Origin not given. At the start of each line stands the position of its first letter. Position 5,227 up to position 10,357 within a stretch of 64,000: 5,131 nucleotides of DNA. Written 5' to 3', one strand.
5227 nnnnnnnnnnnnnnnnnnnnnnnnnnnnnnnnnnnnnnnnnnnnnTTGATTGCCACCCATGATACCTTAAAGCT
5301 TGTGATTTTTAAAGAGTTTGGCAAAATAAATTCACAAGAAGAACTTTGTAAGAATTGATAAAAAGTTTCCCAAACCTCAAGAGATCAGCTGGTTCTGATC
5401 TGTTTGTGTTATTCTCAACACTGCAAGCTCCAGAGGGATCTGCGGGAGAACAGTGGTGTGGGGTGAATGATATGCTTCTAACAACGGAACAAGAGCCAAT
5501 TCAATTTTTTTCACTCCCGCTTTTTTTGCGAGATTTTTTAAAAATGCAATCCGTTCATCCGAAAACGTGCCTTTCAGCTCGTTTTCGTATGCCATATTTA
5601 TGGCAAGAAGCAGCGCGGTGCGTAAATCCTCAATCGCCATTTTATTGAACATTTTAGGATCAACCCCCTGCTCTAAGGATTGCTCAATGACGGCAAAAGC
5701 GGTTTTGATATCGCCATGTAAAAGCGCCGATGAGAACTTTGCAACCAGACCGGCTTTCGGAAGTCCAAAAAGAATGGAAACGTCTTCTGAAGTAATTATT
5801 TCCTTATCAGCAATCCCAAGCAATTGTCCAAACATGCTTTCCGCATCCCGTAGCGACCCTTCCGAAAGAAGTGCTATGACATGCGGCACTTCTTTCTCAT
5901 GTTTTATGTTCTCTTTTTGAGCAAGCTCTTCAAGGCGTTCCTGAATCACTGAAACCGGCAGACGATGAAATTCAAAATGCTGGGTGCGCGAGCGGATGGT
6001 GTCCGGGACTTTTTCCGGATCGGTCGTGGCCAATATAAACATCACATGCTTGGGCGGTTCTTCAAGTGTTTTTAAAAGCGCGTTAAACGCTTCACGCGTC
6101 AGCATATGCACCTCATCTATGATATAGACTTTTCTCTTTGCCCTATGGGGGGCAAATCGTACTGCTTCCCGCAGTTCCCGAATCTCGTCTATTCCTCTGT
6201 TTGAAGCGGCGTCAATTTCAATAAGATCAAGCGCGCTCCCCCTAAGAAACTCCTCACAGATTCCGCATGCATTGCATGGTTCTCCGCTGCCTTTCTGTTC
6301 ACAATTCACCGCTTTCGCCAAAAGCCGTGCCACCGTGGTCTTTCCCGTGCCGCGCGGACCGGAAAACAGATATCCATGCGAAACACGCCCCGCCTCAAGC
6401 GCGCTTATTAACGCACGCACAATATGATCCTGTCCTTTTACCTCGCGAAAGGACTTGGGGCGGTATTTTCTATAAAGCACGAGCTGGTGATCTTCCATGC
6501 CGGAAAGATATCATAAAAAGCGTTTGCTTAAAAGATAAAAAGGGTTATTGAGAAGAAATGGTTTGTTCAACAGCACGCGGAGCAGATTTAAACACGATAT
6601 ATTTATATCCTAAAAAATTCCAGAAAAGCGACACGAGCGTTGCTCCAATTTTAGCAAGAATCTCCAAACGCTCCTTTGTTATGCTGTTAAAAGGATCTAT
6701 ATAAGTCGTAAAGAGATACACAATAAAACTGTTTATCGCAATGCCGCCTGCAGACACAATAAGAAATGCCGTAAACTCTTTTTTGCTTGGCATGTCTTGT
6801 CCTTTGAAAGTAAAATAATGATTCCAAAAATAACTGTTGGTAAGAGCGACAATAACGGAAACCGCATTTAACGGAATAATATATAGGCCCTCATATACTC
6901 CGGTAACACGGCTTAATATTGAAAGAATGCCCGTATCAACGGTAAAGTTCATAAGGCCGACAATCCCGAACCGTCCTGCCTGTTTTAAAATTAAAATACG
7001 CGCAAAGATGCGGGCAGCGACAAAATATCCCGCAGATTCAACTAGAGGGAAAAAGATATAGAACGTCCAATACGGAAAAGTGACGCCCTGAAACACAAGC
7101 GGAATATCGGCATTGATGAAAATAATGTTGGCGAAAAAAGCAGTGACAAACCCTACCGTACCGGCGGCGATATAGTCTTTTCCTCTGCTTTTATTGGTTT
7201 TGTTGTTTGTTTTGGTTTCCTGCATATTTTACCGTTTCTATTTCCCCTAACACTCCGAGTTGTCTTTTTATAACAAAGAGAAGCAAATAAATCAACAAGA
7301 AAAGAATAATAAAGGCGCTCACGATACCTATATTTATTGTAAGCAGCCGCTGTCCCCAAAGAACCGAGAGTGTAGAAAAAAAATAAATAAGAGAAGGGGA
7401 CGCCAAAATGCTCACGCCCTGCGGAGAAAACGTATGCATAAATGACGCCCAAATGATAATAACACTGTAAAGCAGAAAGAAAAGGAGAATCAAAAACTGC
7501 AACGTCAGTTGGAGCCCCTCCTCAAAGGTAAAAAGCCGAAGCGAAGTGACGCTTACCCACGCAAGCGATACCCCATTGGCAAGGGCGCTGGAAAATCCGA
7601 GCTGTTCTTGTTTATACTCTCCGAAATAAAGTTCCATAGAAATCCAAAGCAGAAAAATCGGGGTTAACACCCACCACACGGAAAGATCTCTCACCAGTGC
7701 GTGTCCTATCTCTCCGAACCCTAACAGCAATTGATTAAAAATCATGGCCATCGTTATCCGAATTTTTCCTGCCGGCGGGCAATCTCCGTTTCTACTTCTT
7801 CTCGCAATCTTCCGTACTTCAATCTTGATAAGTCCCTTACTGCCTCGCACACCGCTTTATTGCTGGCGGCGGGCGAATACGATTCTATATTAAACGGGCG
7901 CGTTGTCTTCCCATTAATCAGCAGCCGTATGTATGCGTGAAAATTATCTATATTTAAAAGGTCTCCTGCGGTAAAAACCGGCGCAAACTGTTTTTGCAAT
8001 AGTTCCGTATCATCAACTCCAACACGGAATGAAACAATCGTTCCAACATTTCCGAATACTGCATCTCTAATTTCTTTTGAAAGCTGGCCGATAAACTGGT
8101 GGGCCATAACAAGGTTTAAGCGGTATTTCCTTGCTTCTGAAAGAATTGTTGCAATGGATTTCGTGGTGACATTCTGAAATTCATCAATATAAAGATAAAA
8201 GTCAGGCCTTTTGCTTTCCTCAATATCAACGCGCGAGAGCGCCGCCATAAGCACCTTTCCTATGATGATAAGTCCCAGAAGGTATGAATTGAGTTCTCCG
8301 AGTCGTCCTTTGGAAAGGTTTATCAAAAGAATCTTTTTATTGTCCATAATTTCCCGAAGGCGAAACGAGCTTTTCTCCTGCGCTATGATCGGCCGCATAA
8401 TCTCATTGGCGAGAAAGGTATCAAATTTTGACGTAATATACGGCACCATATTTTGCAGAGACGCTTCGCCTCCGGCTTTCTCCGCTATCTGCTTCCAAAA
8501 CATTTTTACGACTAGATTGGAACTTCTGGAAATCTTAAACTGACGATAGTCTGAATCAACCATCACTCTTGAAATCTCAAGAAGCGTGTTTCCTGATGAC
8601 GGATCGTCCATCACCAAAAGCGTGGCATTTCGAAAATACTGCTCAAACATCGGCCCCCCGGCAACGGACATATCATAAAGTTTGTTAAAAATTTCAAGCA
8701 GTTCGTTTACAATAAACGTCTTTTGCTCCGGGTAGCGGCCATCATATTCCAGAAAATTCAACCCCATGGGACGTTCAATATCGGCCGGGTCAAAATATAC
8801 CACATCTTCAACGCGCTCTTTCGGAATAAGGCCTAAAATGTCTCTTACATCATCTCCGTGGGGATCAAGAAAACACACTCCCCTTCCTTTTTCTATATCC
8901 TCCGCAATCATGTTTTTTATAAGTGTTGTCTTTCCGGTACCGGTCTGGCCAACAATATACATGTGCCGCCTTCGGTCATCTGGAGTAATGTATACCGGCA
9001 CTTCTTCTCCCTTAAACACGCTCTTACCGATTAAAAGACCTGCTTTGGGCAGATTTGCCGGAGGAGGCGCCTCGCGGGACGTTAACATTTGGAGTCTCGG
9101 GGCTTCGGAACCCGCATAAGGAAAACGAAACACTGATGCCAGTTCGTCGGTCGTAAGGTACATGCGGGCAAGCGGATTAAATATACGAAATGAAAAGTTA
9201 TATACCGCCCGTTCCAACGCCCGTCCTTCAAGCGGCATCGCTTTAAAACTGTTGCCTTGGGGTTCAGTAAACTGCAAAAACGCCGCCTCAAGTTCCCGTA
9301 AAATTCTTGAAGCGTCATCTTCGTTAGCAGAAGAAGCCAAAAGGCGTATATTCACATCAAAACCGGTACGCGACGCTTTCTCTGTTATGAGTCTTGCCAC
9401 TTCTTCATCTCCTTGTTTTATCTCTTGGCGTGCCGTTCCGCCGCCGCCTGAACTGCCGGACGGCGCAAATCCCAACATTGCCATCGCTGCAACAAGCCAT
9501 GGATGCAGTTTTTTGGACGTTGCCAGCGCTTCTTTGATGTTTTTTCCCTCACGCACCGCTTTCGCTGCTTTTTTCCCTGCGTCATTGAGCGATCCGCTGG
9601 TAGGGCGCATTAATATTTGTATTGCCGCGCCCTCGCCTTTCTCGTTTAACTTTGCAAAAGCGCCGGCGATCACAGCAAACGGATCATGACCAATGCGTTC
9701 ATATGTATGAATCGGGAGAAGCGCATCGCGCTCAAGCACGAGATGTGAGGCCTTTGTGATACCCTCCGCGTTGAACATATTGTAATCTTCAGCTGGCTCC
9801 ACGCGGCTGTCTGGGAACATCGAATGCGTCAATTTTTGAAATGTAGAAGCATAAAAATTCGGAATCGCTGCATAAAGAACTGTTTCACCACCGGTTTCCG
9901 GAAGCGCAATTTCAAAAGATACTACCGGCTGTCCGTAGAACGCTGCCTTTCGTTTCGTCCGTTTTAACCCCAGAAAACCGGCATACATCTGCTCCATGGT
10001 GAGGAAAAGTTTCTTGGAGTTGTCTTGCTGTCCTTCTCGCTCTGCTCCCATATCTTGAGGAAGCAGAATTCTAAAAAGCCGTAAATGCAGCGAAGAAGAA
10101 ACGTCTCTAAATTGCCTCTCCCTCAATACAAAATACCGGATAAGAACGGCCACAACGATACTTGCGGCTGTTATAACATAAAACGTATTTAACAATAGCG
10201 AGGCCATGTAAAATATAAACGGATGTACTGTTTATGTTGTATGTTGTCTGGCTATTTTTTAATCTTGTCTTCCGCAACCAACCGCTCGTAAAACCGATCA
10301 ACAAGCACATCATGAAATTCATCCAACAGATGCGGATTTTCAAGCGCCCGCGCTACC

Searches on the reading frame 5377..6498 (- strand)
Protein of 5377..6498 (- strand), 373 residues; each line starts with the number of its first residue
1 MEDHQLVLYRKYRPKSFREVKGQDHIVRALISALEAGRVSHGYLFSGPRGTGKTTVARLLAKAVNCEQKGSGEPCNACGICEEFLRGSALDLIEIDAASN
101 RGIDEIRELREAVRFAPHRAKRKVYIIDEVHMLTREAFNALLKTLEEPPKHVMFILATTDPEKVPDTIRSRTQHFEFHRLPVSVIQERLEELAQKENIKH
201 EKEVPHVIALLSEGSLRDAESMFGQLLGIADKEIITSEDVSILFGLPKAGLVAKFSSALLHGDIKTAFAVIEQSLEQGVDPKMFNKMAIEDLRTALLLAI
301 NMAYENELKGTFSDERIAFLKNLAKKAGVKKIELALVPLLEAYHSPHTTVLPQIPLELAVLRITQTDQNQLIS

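Call 26: search_protein_families(library=pfam, proteins=[window:5377-6498:-], max_evalue=0.001)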
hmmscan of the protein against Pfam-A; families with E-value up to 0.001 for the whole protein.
window:5377-6498:- (373 aa): 17 families
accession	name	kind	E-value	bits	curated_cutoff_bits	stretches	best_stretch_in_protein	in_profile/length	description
PF13177.12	DNA_pol3_delta2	-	9.9e-47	159.4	27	1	23-179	2-159/161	DNA polymerase III, delta subunit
PF00004.35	AAA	-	1.4e-15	58.3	21.2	1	44-175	2-126/131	ATPase family associated with various cellular activities (AAA)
PF12169.13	DNA_pol3_gamma3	-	3e-09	37.2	24.4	1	235-365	1-129/143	DNA polymerase III subunits gamma and tau domain III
PF13401.12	AAA_22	-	3.3e-09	37.6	27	1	45-159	10-123/130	AAA domain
PF07728.20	AAA_5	-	2.1e-07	31.5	22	1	44-148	3-93/139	AAA domain (dynein-related subfamily)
PF05496.18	RuvB_N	-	5e-07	30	27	1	13-74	2-67/159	Holliday junction DNA helicase RuvB P-loop domain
PF13191.12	AAA_16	-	5.8e-07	30.6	32.6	1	22-155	4-167/167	AAA ATPase domain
PF22608.2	DNAX_ATPase_lid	-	4e-06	26.9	27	1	185-227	2-44/49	DNA polymerase III clamp loader subunit, ATPase lid domain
PF13604.12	AAA_30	-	1.4e-05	25.4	27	1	44-154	22-121/191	AAA domain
PF13173.12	AAA_14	-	4.6e-05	23.9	27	1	44-159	6-98/129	AAA domain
PF06068.19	TIP49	-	0.00011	21.9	23.8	0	124-158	277-310/347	TIP49 P-loop domain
PF04851.21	ResIII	-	0.00016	22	22.5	0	22-65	7-48/164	Type III restriction enzyme, res subunit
PF01078.27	Mg_chelatase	-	0.00022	21.1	20.3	0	17-62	2-44/207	Magnesium chelatase, subunit ChlI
PF12775.13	AAA_7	-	0.00033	20.7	25.8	0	40-65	33-58/181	P-loop containing dynein motor region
PF13245.12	AAA_19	-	0.00049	20.7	25.1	0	43-155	14-123/134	AAA domain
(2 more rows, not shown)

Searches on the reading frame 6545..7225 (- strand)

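Call 26: search_protein_families(library=pfam, proteins=[window:6545-7225:-], max_evalue=0.001)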
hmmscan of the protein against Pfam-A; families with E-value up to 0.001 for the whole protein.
window:6545-7225:- (226 aa): 1 family
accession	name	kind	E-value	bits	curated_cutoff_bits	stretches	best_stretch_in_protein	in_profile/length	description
PF04138.20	GtrA_DPMS_TM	-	1.8e-20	73.7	26.1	1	85-212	1-117/117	GtrA/DPMS, transmembrane domain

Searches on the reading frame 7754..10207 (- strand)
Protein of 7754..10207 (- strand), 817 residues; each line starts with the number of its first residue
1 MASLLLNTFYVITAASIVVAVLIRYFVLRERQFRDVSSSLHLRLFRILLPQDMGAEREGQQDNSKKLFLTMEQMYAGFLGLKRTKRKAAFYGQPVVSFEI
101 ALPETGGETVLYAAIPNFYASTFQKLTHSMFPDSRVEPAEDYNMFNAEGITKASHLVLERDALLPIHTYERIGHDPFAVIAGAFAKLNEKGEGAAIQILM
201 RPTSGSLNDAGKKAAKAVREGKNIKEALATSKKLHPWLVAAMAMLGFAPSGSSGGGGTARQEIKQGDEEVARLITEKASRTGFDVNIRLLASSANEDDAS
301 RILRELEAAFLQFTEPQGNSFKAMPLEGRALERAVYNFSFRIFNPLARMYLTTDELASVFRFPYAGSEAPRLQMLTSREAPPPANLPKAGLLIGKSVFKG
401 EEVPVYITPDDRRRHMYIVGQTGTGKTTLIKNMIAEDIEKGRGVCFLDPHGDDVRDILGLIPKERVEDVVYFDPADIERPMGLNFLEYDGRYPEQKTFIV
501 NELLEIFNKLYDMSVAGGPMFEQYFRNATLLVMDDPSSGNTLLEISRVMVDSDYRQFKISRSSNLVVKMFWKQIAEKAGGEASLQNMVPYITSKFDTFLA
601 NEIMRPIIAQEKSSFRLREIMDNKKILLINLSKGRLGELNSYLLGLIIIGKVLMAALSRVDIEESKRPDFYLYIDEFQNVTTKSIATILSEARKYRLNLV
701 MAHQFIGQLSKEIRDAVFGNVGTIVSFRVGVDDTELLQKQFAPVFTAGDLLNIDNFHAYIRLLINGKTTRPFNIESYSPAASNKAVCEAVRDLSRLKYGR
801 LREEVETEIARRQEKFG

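Call 26: search_protein_families(library=pfam, proteins=[window:7754-10207:-], max_evalue=0.001)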
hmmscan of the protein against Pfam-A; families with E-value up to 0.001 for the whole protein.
window:7754-10207:- (817 aa): 6 families
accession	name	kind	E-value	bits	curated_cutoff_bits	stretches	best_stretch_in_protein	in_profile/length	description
PF01935.23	DUF87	-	2.2e-10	41.5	23.2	1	393-475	3-82/220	Helicase HerA, central domain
PF10412.15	TrwB_AAD_bind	-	1.4e-08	34.5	20.5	1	408-454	10-56/387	Type IV secretion-system coupling protein DNA-binding domain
PF02534.20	T4SS-DNA_transf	-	7.4e-08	32.1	20.1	0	396-500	31-128/468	Type IV secretory system Conjugative DNA transfer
PF13401.12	AAA_22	-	3e-06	28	27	1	412-461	4-54/130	AAA domain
PF12696.13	TraG-D_C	-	8.2e-05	23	22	1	670-736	2-71/126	TraM recognition site of TraD and TraG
PF13173.12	AAA_14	-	0.00013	22.4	27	0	414-440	3-28/129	AAA domain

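Call 54: search_protein_families(library=ncbifam, proteins=[window:7754-10207:-], max_evalue=0.01)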
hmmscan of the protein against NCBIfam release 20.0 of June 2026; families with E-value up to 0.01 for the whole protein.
window:7754-10207:- (817 aa): 15 families
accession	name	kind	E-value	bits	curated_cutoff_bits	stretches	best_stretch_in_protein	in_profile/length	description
TIGR03743.1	SXT_TraD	subfamily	2.5e-14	52.7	366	1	394-458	153-221/636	conjugative transfer system coupling protein TraD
NF045973.1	conju_CD1115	equivalog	2e-08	33.5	250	1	410-490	21-99/442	VirD4-like conjugal transfer protein, CD1115 family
TIGR03754.1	conj_TOL_TraD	equivalog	4.3e-08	32.1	647.55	1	399-453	166-220/643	type IV conjugative transfer system coupling protein TraD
NF041447.1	TrbC_conju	equivalog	6.2e-06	24.9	800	1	399-449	115-165/685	F-type conjugative transfer protein TrbC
NF053655.1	CedD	equivalog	1.2e-05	24.2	600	1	393-452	201-260/527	DNA-translocating ATPase CedD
NF041017.1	DNA_import_CedB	equivalog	2e-05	23.4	700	1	379-452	242-315/590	DNA import protein CedB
TIGR00929.1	VirB4_CagE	subfamily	6.5e-05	21.3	643.1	0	415-436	439-460/792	VirB4 family type IV secretion/conjugal transfer ATPase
NF045975.1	VirB4_plasma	equivalog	8.8e-05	20.4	590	1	416-450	518-552/894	Mbov_0397 family ICE element conjugal transfer ATPase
NF033849.1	ser_rich_anae_1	subfamily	0.00015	19.3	650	1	411-713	757-1078/1163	serine-rich protein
NF041326.1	Bacteroid_MobC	subfamily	0.0003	19.3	900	0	671-745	459-537/655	conjugal transfer protein MobC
NF040819.1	helicase_HerA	equivalog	0.00059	18.5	970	1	393-458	136-202/561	DNA double-strand break repair helicase HerA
NF010394.0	PRK13822.1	subfamily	0.0012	17.8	443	1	613-712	427-522/643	conjugal transfer coupling protein TraG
TIGR03925.1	T7SS_EccC_b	equivalog_domain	0.0029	16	346.55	0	355-439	302-387/564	type VII secretion protein EccCb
NF004041.0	PRK05541.1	subfamily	0.0042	17.1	127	1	416-460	10-52/176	adenylyl-sulfate kinase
TIGR03819.1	heli_sec_ATPase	hypoth_equivalog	0.0075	15.5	373.15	0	412-446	177-211/340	TadA family conjugal transfer-associated ATPase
